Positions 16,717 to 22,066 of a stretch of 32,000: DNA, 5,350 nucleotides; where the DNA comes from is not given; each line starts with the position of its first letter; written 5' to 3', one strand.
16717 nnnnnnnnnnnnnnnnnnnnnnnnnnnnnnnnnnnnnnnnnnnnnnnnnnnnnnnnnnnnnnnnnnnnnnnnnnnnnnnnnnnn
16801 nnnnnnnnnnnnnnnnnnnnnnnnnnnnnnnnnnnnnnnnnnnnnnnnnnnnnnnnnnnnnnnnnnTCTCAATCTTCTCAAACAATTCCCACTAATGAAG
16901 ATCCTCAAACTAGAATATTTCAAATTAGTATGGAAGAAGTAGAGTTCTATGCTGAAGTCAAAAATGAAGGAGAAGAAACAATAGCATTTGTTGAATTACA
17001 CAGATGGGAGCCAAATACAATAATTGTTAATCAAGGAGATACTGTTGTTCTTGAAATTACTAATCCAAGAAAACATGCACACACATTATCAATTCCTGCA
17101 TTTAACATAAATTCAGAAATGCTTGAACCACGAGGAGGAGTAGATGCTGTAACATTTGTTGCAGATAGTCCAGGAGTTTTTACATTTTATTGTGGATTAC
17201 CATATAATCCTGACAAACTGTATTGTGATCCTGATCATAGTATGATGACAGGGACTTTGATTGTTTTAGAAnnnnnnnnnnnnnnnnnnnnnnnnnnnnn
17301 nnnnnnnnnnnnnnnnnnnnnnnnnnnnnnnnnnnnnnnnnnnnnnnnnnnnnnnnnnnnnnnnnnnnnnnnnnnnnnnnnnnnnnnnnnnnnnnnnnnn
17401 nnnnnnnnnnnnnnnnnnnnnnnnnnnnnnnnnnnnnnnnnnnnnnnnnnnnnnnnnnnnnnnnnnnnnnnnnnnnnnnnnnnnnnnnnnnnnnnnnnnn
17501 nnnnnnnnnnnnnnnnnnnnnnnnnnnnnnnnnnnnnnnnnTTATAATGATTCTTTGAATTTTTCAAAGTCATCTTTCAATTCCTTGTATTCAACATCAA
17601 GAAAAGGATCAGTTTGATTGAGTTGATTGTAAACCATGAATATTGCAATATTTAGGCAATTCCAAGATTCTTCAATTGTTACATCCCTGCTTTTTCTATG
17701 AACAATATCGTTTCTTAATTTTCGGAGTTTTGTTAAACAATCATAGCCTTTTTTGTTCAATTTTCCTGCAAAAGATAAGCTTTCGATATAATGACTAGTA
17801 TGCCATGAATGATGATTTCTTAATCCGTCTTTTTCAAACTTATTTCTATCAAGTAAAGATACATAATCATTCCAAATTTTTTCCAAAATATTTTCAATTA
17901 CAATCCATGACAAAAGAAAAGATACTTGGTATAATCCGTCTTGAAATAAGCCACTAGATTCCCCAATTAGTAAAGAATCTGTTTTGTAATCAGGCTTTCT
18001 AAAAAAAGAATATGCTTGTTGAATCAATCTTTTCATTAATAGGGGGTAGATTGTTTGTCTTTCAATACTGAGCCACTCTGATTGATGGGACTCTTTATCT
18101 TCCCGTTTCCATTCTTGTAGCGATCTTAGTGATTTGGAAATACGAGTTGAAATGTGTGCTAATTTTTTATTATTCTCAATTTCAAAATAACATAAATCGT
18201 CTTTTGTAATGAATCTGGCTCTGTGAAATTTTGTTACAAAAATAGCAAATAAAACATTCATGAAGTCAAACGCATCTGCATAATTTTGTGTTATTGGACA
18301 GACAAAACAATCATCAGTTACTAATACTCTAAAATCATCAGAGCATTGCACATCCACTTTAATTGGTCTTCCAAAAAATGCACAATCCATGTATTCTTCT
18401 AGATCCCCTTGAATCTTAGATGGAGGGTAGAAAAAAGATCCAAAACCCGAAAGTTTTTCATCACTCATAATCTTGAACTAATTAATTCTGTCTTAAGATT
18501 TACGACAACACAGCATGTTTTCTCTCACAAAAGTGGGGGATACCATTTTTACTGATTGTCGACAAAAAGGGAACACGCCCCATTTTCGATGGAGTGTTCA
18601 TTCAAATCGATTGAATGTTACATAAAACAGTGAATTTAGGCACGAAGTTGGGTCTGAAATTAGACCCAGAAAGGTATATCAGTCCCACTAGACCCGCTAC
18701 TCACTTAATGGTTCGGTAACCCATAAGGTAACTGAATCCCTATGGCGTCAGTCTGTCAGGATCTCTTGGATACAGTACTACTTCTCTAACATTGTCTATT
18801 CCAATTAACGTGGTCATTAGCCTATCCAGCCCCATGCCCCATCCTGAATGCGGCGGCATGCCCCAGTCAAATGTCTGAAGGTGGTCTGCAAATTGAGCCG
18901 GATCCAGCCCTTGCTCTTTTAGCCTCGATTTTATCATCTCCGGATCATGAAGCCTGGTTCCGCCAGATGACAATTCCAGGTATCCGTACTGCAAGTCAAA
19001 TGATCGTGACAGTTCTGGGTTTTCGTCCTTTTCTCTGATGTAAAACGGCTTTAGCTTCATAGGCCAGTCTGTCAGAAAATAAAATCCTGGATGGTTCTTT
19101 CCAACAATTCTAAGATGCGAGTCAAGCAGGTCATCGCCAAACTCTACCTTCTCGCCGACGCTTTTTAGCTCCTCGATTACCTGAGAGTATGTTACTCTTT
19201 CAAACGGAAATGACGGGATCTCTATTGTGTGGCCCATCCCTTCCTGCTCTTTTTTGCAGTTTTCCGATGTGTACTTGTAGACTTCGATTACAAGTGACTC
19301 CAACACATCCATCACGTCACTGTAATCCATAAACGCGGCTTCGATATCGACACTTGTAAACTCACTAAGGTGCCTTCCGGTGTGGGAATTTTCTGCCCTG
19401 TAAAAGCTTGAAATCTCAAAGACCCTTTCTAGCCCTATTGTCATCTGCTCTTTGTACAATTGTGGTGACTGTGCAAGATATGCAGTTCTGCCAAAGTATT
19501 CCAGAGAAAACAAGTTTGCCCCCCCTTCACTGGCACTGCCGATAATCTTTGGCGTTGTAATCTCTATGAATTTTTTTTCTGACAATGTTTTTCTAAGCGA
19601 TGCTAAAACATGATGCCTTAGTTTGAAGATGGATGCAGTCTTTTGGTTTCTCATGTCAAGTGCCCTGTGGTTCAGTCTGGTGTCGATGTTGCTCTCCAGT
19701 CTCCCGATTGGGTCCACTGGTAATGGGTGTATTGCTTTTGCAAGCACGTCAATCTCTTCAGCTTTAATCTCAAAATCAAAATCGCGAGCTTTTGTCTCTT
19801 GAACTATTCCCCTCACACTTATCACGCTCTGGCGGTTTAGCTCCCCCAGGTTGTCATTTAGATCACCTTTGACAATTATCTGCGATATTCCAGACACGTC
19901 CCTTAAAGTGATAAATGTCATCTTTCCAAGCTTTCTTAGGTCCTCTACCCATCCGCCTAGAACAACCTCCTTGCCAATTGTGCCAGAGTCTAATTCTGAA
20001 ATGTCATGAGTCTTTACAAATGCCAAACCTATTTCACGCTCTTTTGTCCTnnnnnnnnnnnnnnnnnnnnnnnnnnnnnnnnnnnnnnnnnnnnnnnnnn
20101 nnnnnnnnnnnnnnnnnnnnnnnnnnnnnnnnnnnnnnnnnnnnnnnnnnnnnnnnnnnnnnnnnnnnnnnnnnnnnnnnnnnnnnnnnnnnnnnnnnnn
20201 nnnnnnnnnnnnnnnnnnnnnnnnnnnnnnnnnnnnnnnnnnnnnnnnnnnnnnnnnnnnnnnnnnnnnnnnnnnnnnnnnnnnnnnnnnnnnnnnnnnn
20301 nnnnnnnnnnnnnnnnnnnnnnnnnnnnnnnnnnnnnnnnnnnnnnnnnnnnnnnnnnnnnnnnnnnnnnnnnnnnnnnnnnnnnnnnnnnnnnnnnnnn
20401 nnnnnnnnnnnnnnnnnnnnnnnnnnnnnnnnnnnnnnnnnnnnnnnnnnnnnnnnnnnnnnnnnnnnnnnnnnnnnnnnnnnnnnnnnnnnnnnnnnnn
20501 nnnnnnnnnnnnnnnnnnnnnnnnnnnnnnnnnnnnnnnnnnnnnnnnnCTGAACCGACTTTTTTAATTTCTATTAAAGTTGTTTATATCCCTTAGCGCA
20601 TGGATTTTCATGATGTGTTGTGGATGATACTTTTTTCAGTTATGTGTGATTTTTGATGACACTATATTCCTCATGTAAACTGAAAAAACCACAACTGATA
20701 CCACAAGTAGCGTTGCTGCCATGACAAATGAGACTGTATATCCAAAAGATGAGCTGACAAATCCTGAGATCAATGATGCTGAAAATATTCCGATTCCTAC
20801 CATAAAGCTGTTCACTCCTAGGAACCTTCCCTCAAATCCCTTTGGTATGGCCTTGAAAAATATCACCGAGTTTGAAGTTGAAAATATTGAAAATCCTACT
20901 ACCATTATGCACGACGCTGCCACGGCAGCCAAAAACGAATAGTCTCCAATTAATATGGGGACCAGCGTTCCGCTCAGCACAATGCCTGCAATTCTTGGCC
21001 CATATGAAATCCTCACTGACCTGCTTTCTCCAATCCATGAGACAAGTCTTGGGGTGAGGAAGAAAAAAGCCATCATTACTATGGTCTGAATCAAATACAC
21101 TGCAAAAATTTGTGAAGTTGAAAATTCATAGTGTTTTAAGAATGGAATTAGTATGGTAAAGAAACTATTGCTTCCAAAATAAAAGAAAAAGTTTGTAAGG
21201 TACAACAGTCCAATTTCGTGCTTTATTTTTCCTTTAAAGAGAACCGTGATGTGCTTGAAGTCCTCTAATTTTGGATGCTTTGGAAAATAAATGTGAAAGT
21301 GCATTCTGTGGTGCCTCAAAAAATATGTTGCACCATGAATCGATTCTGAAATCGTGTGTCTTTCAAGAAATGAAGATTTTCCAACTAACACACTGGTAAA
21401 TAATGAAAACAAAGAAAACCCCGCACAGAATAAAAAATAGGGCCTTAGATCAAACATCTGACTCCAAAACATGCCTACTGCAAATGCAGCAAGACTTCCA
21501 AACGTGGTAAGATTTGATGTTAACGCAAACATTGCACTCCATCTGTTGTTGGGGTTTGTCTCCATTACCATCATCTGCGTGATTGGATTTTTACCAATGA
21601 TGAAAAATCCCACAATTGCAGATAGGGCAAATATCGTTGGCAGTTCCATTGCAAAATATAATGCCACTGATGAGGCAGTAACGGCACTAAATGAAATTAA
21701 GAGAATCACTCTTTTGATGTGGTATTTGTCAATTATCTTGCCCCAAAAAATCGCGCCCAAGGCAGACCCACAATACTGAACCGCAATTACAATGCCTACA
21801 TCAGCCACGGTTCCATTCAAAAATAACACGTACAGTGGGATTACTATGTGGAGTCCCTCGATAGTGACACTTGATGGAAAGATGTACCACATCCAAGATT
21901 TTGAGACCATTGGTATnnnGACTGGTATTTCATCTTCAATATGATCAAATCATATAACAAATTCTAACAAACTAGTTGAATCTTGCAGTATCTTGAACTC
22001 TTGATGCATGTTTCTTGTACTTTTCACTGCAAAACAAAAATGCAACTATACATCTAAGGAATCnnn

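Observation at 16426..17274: Membrane-anchored protein with ~38% Met over ~113 residues fused to a cupredoxin-like domain with a C..C-x3-H-x2-M site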

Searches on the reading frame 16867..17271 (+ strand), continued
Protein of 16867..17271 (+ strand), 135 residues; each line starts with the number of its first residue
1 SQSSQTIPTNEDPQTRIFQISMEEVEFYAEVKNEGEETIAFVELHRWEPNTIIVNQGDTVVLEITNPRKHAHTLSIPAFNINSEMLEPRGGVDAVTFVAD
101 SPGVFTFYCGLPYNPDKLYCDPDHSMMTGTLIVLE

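Call 36: search_protein_families(library=pfam, proteins=[L011:4566-5438:+, L006:3081-3395:+, L006:4519-5043:+, L004:2593-3414:-, L018:4579-5376:+, L018:5376-7313:+, L016:2593-3306:+, L014:4205-4918:+, L017:887-1204:+, L018:7313-8257:+], max_evalue=0.01)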
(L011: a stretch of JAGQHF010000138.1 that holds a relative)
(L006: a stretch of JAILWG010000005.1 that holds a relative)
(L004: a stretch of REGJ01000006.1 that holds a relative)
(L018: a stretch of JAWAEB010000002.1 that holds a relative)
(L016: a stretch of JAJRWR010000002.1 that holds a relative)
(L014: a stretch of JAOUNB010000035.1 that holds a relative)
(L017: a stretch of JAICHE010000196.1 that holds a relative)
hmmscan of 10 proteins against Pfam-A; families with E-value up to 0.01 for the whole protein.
L011:4566-5438:+ (291 aa): 2 families
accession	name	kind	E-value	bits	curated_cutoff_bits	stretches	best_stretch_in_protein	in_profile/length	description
PF01545.26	Cation_efflux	-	2.4e-43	148.7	26.6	1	12-203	1-198/198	Cation efflux family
PF16916.11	ZT_dimer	-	3.7e-13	49.7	26.7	1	207-283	1-77/78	Dimerisation domain of Zinc Transporter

L006:3081-3395:+ (105 aa): 1 family
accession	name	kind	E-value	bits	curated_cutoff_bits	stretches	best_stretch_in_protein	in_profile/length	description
PF03860.21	DUF326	-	0.00027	21.2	20.4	0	88-104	3-19/21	Domain of Unknown Function (DUF326)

L006:4519-5043:+ (175 aa): 1 family
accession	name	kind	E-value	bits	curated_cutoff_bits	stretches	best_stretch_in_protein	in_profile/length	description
PF10517.14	DM13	-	4.6e-20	72.6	25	1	84-173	7-105/105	Electron transfer DM13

L004:2593-3414:- (274 aa): 1 family
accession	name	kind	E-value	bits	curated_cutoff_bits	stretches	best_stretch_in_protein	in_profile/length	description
PF01242.24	PTPS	-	1.8e-17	63.9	22.4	1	126-260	5-113/121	6-pyruvoyl tetrahydropterin synthase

L018:4579-5376:+ (266 aa): 15 families
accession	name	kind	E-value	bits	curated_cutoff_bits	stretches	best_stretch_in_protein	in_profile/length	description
PF13247.11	Fer4_11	-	2e-17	63.6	26.2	2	99-158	3-64/100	4Fe-4S dicluster domain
PF12797.12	Fer4_2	-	1.8e-13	49.9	24.5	2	130-150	2-22/22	4Fe-4S binding domain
PF13237.11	Fer4_10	-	2.4e-13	50.2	25.5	3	131-206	2-52/53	4Fe-4S dicluster domain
PF12837.12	Fer4_6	-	2.1e-12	46.8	25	2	130-151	1-22/24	4Fe-4S binding domain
PF12838.12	Fer4_7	-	5.3e-12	46.4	27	2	106-151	2-51/52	4Fe-4S dicluster domain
PF13187.11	Fer4_9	-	1.4e-11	44.7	27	2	106-151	2-50/52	4Fe-4S dicluster domain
PF00037.32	Fer4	-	6.6e-10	38.8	21.1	2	132-150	2-20/24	4Fe-4S binding domain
PF25160.1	LdpA_Fe-S-bd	-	2.9e-06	27.4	27.6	1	109-152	5-42/49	LdpA Fe-S cluster-binding domain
PF13183.11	Fer4_8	-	8.7e-06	26.6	27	0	136-206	3-64/68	4Fe-4S dicluster domain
PF14697.11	Fer4_21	-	9.4e-06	26.1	35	1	106-150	8-53/59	4Fe-4S dicluster domain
PF12800.12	Fer4_4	-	9.6e-05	22.9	24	1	136-151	2-17/17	4Fe-4S binding domain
PF13534.11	Fer4_17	-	0.0006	20.7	22.2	0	137-190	1-49/61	4Fe-4S dicluster domain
PF13459.11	Fer4_15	-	0.0013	19.8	22.4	0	131-149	1-19/66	4Fe-4S single cluster domain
PF12798.12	Fer4_3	-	0.0047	18.1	27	0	138-150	1-13/15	4Fe-4S binding domain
PF13484.11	Fer4_16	-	0.0058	17.8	30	0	135-150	50-65/66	4Fe-4S double cluster binding domain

L018:5376-7313:+ (646 aa): 1 family
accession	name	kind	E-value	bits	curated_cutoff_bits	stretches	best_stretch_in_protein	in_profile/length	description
PF03916.19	NrfD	-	2.7e-32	113.1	25.8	1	55-376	7-310/313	Polysulphide reductase, NrfD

L016:2593-3306:+ (238 aa): 4 families
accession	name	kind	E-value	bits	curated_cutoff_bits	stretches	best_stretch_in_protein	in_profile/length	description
PF13473.12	Cupredoxin_1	-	8.3e-12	45.5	27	1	28-126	10-104/104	Cupredoxin-like domain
PF00116.26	COX2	-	2.1e-07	31.3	22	1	59-119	52-112/120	Cytochrome C oxidase subunit II, periplasmic domain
PF09459.16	EB_dh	-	8.3e-07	29.7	33.3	1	170-229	22-93/236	Ethylbenzene dehydrogenase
PF06452.16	CBM9_1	-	0.007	16.7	23.4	0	148-218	1-78/185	Carbohydrate family 9 binding domain-like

L014:4205-4918:+ (238 aa): 0 families

L017:887-1204:+ (106 aa): 1 family
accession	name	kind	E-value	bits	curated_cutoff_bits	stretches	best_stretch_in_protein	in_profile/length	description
PF03860.21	DUF326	-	3.4e-06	27.2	20.4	0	87-104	3-20/21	Domain of Unknown Function (DUF326)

L018:7313-8257:+ (315 aa): 2 families
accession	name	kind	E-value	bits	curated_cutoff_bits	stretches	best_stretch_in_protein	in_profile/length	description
PF02369.22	Big_1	-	5.3e-06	26.9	34.9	1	166-239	20-92/93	Bacterial Ig-like domain (group 1)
PF16640.11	Big_3_5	-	5.8e-06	27.2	35.5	1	181-242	28-86/88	Bacterial Ig-like domain (group 3)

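Call 60: search_protein_representatives(alignment_id=A1)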
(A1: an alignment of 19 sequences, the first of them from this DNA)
Query: 19 sequences, 133 profile positions. Proteins with E-value up to 0.001 (for the whole library): 4353; up to 1e-10: 274; up to 1e-30: 32. The best 150 are listed.
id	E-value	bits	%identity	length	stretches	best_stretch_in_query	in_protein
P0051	1.6e-67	241.5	-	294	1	1-132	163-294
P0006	4.8e-67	240.0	-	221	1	1-132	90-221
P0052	4.4e-61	220.7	-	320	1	10-132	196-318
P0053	5.6e-59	213.9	-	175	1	3-132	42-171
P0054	1.6e-57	209.2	-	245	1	3-132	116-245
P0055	2.1e-53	195.9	-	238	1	2-132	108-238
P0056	5.5e-49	181.6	-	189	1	7-132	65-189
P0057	1.4e-48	180.2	-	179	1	6-132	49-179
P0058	6.6e-46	171.6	-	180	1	8-132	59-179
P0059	2.5e-43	163.2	-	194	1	5-132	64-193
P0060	7.8e-42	158.4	-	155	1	8-132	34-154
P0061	9.7e-42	158.1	-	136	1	32-132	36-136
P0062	3.3e-41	156.4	-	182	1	3-132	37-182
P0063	1.2e-40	154.5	-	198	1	6-132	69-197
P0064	1.2e-39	151.3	-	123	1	12-132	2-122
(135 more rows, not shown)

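Call 79: find_related_loci(query=A1, collection=viral_contigs, flank=4000)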
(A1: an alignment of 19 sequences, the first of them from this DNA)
Query A1 (131 aa) in viral_contigs; peptide patterns used: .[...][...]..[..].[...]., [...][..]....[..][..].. (x = any residue, [..] = any of these).
31 stretches matched a pattern, but none encodes a relative of the query by tblastn (E <= 1e-3).

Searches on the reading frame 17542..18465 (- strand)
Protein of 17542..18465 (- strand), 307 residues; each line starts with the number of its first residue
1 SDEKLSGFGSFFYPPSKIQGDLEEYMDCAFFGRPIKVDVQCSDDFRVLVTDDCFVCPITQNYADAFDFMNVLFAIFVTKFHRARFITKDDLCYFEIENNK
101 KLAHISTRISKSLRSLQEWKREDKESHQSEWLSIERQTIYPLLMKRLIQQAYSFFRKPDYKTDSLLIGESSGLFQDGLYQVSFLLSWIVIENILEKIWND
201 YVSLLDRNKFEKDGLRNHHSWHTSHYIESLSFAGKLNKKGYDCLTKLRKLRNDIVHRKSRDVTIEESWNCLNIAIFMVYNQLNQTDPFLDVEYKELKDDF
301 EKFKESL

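Call 5: search_protein_families(library=pfam, proteins=[window:17542-18465:-], max_evalue=0.1)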
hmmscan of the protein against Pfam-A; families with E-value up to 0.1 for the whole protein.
window:17542-18465:- (307 aa): 3 families
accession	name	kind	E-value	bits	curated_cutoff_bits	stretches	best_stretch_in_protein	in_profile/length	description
PF18735.6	HEPN_RiboL-PSP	-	0.0004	20.8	28.4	1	192-276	89-180/191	RiboL-PSP-HEPN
PF20185.3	DUF6548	-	0.02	15.2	27.3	1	239-291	47-99/164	Family of unknown function (DUF6548)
PF13643.11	DUF4145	-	0.056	13.9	23.1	0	224-272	38-85/88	Domain of unknown function (DUF4145)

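Call 6: search_protein_families(library=ncbifam, proteins=[window:17542-18465:-], max_evalue=0.1)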
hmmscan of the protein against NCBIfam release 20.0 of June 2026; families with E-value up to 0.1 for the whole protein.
window:17542-18465:- (307 aa): 0 families

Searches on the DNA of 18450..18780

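Call 53: search_rna_families(source=window, start=18450, end=18780, threshold=evalue, max_evalue=1)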
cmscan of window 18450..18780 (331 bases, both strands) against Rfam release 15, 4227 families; matches with E-value up to 1: 0.
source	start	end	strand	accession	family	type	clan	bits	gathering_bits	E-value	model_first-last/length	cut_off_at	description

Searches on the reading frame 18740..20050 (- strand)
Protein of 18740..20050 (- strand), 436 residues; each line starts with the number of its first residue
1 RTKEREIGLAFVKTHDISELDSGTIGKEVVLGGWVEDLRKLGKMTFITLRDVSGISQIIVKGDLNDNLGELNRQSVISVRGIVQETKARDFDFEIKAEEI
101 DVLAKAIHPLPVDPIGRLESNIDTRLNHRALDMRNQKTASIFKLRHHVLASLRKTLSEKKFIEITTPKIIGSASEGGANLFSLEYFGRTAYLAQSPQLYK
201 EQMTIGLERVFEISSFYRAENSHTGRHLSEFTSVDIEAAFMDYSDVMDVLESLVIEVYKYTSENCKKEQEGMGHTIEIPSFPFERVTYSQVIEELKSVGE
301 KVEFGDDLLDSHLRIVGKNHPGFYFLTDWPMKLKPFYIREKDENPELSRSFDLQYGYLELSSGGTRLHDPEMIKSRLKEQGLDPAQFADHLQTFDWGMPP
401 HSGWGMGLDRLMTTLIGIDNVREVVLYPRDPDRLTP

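Call 17: search_protein_families(library=pfam, proteins=[window:18740-20050:-], max_evalue=0.01)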
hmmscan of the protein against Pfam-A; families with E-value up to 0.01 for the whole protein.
window:18740-20050:- (436 aa): 3 families
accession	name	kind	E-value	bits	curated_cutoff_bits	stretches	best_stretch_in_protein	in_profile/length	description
PF00152.25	tRNA-synt_2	-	2.2e-85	286.8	25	1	122-430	2-307/308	tRNA synthetases class II (D, K and N)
PF01336.31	tRNA_anti-codon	-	1.2e-12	48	27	1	29-103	1-75/75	OB-fold nucleic acid binding domain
PF01409.25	tRNA-synt_2d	-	0.0042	17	19.8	0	403-425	214-236/246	tRNA synthetases class II core domain (F)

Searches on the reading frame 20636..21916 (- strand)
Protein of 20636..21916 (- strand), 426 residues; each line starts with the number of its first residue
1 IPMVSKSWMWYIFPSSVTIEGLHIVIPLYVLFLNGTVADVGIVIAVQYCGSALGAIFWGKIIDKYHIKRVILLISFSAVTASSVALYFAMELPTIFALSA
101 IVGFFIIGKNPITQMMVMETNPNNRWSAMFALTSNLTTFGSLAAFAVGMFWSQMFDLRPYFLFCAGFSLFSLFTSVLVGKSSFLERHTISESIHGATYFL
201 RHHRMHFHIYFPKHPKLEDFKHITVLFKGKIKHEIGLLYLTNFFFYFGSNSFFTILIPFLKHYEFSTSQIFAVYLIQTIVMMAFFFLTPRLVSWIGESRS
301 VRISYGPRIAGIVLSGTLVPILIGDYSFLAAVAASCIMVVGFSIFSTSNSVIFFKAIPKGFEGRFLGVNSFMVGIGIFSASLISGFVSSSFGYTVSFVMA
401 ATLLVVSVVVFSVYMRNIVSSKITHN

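Call 17: search_protein_families(library=pfam, proteins=[window:20636-21916:-], max_evalue=0.01)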
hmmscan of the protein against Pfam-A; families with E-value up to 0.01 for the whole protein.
window:20636-21916:- (426 aa): 2 families
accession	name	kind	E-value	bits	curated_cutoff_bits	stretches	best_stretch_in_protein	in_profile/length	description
PF07690.21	MFS_1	-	2.2e-29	102.9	33.4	2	23-378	16-344/347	Major Facilitator Superfamily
PF12832.13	MFS_1_like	-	6.4e-07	29.2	25.2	1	36-398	32-372/373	MFS_1 like family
